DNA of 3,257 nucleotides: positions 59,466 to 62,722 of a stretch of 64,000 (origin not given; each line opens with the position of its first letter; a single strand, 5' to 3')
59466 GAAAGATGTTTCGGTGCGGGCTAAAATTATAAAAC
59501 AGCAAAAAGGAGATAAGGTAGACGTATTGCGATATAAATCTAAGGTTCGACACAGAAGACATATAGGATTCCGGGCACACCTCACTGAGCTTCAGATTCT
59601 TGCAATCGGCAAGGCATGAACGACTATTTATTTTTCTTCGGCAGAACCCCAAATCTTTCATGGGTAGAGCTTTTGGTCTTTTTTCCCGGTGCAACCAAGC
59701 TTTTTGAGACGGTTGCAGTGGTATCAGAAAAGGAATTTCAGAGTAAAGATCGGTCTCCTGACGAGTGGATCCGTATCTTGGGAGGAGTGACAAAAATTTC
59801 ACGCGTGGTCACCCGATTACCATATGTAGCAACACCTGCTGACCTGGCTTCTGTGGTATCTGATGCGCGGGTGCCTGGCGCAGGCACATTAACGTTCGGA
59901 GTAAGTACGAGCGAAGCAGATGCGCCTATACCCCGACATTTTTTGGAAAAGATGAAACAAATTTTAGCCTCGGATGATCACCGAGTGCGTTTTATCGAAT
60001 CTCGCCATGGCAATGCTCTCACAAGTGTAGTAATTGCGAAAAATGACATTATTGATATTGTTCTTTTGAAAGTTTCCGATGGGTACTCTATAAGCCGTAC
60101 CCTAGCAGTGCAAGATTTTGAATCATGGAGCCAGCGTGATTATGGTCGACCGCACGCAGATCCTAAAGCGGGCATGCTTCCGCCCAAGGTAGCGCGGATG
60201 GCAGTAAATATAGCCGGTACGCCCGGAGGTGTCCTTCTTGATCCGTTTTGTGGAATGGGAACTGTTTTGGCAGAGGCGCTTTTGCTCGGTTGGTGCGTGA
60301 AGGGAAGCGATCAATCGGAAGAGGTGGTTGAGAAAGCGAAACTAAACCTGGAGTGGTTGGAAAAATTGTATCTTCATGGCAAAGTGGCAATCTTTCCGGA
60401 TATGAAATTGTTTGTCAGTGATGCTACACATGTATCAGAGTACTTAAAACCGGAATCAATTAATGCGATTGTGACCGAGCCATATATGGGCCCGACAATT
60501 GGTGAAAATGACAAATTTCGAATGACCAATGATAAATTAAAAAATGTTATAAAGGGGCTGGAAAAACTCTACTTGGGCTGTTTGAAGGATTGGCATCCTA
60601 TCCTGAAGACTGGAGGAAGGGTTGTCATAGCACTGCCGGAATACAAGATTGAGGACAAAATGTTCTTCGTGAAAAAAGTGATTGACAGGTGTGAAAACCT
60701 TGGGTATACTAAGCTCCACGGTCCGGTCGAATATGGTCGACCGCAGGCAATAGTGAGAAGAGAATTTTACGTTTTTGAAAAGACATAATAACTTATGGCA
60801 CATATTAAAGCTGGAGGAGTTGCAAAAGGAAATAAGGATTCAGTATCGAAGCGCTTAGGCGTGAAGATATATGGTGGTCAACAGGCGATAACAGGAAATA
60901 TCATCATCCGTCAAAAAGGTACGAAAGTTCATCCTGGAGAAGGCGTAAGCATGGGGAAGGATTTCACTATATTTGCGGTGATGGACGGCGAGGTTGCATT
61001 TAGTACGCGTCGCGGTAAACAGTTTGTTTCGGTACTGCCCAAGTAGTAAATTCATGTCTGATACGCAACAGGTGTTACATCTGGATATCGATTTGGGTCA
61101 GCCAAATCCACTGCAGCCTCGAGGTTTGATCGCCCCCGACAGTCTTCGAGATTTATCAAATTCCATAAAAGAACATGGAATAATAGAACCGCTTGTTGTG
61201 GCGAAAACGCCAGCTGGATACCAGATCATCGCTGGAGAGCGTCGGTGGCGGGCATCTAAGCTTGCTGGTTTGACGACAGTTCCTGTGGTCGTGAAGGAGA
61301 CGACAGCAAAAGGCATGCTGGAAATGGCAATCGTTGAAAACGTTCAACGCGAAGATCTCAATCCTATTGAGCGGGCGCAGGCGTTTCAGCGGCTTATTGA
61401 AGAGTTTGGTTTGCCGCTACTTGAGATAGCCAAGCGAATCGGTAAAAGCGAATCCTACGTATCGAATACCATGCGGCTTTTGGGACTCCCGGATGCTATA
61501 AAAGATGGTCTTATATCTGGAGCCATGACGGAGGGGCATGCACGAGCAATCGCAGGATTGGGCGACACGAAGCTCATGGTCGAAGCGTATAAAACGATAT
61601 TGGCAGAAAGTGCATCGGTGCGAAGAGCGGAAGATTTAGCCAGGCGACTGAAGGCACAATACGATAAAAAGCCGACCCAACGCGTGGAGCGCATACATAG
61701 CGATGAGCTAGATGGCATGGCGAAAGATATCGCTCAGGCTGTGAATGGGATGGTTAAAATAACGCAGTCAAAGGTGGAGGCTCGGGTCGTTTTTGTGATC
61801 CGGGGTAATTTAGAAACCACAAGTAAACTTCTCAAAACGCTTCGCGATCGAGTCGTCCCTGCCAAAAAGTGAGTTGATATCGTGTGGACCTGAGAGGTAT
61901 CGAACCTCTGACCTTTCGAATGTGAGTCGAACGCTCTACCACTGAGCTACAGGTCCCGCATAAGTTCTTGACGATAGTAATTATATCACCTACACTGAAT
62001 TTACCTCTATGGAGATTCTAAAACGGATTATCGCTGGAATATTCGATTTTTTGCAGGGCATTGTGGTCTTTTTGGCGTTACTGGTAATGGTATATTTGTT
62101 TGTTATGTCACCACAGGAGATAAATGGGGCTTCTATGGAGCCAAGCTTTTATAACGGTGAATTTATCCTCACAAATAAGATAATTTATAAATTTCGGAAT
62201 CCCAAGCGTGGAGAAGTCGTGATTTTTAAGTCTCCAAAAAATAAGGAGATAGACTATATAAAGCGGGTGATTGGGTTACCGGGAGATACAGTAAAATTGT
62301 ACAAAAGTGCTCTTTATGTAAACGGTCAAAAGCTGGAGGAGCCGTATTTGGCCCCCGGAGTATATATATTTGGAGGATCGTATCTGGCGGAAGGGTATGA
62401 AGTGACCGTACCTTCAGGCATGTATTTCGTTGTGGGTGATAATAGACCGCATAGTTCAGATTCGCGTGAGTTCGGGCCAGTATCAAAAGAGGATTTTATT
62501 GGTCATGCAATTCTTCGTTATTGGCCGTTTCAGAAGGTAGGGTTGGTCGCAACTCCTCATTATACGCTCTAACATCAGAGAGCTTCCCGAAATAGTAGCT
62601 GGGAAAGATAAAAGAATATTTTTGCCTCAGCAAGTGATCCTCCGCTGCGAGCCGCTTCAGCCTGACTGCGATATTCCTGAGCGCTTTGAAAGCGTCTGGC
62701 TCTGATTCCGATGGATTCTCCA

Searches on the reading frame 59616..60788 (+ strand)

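Call 77: search_protein_families(library=pfam, proteins=[window:59616-60788:+], max_evalue=0.001)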
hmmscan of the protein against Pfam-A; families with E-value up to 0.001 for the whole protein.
window:59616-60788:+ (390 aa): 2 families
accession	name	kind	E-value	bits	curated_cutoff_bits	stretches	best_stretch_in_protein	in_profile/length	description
PF01170.24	UPF0020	-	6.4e-09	36.2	22.3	1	185-343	9-169/197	RMKL-like, methyltransferase domain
PF01555.25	N6_N4_Mtase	-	6.9e-09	36.4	26.7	1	185-242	163-220/221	DNA methylase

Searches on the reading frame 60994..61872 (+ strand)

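Call 77: search_protein_families(library=pfam, proteins=[window:60994-61872:+], max_evalue=0.001)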
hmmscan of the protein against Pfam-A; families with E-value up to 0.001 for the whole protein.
window:60994-61872:+ (292 aa): 4 families
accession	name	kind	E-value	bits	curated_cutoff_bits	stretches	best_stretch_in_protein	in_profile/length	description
PF17762.8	HTH_ParB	-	9.6e-31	106.4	22.6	1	120-220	1-101/102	ParB HTH domain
PF02195.25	ParB_N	-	1.6e-30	105.4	26.3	1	26-118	2-95/95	ParB N-terminal domain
PF08535.16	KorB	-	9e-05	22.8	22.3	1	144-176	8-40/89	KorB domain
PF13384.12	HTH_23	-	0.0005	20.3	24.6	0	125-160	5-38/50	Homeodomain-like domain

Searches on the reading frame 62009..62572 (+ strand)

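Call 77: search_protein_families(library=pfam, proteins=[window:62009-62572:+], max_evalue=0.001)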
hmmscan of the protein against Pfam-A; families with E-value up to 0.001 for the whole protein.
window:62009-62572:+ (187 aa): 1 family
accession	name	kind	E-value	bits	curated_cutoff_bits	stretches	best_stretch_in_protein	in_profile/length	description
PF10502.14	Peptidase_S26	-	1.2e-50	172.2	22.9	1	13-172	3-168/168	Signal peptidase, peptidase S26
